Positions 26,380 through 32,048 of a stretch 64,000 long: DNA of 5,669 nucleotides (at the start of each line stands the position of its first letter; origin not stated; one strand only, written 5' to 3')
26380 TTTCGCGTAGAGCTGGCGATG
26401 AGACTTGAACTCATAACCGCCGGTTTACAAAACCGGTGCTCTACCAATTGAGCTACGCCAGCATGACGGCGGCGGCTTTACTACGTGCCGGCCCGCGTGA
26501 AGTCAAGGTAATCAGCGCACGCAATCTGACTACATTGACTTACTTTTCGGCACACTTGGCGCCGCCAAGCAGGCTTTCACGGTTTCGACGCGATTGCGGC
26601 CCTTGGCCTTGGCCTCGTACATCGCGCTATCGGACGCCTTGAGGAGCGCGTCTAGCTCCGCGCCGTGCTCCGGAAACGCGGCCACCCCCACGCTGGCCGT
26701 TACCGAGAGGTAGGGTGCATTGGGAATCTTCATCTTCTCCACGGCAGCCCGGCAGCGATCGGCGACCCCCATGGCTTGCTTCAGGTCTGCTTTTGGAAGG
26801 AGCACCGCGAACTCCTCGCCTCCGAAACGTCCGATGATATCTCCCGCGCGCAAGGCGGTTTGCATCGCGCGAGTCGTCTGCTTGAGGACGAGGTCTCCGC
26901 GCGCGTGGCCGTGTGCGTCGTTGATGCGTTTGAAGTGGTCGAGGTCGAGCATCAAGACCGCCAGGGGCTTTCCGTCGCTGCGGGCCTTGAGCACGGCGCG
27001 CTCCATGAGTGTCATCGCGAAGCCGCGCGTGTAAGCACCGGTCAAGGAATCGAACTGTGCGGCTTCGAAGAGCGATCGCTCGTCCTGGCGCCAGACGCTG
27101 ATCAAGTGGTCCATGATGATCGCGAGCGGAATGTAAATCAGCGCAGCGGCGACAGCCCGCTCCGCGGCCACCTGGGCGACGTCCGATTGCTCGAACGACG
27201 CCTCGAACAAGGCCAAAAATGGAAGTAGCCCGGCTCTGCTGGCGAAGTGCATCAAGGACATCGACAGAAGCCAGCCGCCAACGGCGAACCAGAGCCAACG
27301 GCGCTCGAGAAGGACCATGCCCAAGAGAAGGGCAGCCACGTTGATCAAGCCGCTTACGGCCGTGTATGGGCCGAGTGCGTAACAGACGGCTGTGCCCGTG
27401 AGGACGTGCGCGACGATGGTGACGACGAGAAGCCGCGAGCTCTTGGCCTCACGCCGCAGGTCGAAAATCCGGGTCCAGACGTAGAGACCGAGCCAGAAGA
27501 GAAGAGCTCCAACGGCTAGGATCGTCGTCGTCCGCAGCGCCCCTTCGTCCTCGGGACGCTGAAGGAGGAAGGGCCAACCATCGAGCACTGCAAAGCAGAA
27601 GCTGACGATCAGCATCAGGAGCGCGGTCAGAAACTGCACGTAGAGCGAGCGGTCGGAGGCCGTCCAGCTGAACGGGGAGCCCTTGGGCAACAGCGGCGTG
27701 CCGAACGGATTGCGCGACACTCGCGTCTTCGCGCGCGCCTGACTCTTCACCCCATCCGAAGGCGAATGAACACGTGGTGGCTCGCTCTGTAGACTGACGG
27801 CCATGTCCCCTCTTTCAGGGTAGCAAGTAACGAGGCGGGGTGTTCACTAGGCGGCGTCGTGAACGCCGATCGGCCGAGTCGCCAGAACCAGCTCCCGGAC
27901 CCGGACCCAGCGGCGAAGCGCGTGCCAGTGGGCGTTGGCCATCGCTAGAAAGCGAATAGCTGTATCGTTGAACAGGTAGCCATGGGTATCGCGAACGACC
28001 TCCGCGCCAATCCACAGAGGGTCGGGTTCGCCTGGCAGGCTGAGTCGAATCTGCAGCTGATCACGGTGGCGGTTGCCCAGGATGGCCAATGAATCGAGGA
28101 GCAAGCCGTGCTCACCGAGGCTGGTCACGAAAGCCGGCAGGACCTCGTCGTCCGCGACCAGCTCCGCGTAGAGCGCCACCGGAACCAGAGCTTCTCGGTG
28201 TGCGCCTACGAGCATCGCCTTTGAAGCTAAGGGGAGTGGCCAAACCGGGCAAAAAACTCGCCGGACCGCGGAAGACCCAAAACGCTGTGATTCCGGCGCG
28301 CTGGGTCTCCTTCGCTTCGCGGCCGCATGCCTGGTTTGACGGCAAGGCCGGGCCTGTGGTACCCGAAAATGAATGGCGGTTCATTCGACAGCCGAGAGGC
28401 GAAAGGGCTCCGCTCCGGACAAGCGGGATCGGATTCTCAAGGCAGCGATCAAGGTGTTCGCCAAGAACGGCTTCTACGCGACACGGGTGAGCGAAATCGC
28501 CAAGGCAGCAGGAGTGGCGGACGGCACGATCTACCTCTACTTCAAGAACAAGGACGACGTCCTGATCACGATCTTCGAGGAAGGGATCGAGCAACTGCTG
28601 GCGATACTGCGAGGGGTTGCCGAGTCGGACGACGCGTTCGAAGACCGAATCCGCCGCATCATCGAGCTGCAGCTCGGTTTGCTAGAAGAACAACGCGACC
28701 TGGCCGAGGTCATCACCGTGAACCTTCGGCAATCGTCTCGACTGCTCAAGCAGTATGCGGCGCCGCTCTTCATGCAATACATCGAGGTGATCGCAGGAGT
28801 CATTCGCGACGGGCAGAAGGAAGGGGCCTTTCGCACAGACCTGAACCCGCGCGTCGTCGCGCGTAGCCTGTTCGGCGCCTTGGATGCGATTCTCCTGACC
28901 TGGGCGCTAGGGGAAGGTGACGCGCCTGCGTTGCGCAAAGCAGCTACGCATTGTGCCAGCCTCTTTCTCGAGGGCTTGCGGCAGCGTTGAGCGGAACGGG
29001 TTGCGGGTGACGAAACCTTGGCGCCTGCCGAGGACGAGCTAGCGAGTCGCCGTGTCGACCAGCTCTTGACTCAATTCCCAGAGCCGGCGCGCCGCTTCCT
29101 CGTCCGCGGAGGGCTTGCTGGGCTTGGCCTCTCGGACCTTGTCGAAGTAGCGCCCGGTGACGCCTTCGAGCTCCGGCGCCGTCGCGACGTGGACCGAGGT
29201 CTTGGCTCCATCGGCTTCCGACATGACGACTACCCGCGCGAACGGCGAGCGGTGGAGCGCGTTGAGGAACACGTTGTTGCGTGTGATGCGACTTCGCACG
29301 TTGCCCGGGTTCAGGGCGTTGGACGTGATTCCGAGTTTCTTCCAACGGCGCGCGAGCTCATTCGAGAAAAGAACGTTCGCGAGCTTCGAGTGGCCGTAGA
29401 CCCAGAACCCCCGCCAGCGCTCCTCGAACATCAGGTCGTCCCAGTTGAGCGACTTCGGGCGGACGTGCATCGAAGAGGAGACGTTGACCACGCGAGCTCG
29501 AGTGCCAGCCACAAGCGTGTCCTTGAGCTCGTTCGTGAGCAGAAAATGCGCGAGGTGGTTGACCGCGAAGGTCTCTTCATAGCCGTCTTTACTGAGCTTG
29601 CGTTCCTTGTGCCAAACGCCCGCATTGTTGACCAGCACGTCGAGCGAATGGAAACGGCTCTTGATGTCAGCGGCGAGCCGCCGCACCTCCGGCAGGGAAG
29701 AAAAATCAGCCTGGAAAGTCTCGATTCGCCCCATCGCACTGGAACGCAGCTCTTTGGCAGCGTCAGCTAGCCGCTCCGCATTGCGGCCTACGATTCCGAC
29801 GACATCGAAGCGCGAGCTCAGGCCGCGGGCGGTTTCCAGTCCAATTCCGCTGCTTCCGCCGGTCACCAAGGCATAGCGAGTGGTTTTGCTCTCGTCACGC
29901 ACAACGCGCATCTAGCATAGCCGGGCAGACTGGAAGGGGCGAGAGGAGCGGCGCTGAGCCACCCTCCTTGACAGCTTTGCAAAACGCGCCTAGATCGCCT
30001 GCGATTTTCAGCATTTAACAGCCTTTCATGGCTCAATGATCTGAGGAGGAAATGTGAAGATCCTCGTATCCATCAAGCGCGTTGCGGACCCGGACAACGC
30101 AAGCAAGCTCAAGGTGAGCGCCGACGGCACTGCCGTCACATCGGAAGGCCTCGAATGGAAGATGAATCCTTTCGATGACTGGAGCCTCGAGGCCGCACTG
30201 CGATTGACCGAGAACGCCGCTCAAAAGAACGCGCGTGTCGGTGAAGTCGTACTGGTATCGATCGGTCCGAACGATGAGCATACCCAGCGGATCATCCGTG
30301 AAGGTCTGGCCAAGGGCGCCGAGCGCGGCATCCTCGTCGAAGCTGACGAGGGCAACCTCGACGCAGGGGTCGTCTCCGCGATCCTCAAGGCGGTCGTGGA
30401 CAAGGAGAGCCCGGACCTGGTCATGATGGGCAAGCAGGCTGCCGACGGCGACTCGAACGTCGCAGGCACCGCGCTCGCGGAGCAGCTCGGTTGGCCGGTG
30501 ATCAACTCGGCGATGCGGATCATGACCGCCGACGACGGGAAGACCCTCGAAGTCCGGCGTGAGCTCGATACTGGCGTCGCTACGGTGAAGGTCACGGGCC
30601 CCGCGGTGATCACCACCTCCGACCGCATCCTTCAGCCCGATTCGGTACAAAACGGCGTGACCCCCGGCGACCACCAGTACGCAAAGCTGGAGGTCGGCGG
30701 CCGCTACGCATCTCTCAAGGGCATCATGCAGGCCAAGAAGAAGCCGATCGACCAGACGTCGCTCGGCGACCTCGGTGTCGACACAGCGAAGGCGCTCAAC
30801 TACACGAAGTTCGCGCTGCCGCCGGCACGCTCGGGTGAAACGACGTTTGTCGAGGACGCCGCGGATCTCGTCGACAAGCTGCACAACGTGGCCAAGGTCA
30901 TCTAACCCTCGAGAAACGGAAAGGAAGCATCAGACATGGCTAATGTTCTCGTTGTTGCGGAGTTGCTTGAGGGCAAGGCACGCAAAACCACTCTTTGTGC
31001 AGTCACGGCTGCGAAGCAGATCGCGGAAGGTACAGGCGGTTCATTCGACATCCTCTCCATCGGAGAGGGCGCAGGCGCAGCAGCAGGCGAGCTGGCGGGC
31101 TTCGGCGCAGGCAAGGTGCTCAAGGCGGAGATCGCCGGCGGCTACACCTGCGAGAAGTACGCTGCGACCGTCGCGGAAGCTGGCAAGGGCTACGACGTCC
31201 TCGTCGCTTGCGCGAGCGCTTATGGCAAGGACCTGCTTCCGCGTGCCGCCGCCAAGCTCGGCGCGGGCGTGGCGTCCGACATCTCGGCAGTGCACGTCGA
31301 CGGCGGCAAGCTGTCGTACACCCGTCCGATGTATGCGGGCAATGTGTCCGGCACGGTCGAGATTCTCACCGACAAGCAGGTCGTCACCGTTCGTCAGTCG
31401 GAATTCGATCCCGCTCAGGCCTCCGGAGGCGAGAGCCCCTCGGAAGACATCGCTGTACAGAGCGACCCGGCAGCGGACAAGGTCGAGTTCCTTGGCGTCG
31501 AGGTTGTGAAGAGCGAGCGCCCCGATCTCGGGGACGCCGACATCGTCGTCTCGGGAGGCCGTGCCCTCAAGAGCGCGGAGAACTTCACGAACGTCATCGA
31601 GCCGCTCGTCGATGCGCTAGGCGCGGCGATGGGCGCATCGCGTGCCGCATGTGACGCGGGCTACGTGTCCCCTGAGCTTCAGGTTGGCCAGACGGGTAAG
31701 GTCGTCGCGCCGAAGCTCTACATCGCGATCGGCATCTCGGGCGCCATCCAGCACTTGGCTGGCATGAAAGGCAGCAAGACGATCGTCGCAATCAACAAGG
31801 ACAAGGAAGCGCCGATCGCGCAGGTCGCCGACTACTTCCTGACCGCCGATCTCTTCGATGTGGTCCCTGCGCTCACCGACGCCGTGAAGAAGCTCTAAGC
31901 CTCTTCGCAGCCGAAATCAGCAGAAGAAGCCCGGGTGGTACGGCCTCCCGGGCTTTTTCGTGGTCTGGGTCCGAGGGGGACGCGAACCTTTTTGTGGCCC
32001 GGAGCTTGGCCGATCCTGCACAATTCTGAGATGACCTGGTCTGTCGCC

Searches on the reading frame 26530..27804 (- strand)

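Call 66: search_protein_families(library=pfam, proteins=[window:26530-27804:-], max_evalue=0.00001)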
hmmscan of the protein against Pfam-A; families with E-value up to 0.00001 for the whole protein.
window:26530-27804:- (424 aa): 1 family
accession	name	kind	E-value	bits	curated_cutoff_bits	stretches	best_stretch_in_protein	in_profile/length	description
PF00990.26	GGDEF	-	2.9e-44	151.1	23.8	1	249-405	1-161/161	Diguanylate cyclase, GGDEF domain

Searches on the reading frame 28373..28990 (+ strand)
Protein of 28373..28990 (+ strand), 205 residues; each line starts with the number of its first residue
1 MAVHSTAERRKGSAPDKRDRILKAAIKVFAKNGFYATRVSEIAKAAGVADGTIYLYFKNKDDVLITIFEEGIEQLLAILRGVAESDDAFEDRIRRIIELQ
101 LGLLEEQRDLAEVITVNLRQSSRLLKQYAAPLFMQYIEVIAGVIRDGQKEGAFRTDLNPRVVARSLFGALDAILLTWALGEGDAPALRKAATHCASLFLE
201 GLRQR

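Call 66: search_protein_families(library=pfam, proteins=[window:28373-28990:+], max_evalue=0.00001)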
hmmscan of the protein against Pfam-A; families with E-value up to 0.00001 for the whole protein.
window:28373-28990:+ (205 aa): 3 families
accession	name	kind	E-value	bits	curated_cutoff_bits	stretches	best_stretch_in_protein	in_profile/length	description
PF00440.29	TetR_N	-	2e-17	63.1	24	1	21-64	1-44/47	Bacterial regulatory proteins, tetR family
PF08359.16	TetR_C_4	-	2.8e-17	63.6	21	1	68-184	1-117/133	YsiA-like protein, C-terminal region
PF17932.6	TetR_C_24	-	1.4e-08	35.4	26.4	1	89-173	4-87/114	Tetracyclin repressor-like, C-terminal domain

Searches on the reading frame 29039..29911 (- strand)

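Call 66: search_protein_families(library=pfam, proteins=[window:29039-29911:-], max_evalue=0.00001)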
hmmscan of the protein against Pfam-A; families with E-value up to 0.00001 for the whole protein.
window:29039-29911:- (290 aa): 3 families
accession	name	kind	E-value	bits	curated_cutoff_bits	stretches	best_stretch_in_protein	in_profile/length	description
PF00106.31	adh_short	-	6.4e-35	120.8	26.6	1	13-212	2-189/195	short chain dehydrogenase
PF13561.12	adh_short_C2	-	1e-19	71.5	27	1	21-228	6-204/236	Enoyl-(Acyl carrier protein) reductase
PF08659.16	KR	-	4.9e-06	27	22.6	0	15-104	4-96/180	KR domain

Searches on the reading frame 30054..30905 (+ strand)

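Call 66: search_protein_families(library=pfam, proteins=[window:30054-30905:+], max_evalue=0.00001)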
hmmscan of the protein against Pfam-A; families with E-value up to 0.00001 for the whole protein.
window:30054-30905:+ (283 aa): 1 family
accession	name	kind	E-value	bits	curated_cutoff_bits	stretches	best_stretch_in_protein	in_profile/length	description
PF01012.27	ETF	-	1.1e-28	100.7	26.7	1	29-236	5-177/181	Electron transfer flavoprotein domain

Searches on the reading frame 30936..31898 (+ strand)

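Call 66: search_protein_families(library=pfam, proteins=[window:30936-31898:+], max_evalue=0.00001)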
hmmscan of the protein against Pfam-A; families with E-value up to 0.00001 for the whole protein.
window:30936-31898:+ (320 aa): 2 families
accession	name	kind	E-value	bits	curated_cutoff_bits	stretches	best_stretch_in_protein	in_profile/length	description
PF00766.25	ETF_alpha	-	9.9e-34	115.6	27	1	197-278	1-81/81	Electron transfer flavoprotein FAD-binding domain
PF01012.27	ETF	-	1.5e-32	113.3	26.7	1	4-167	1-171/181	Electron transfer flavoprotein domain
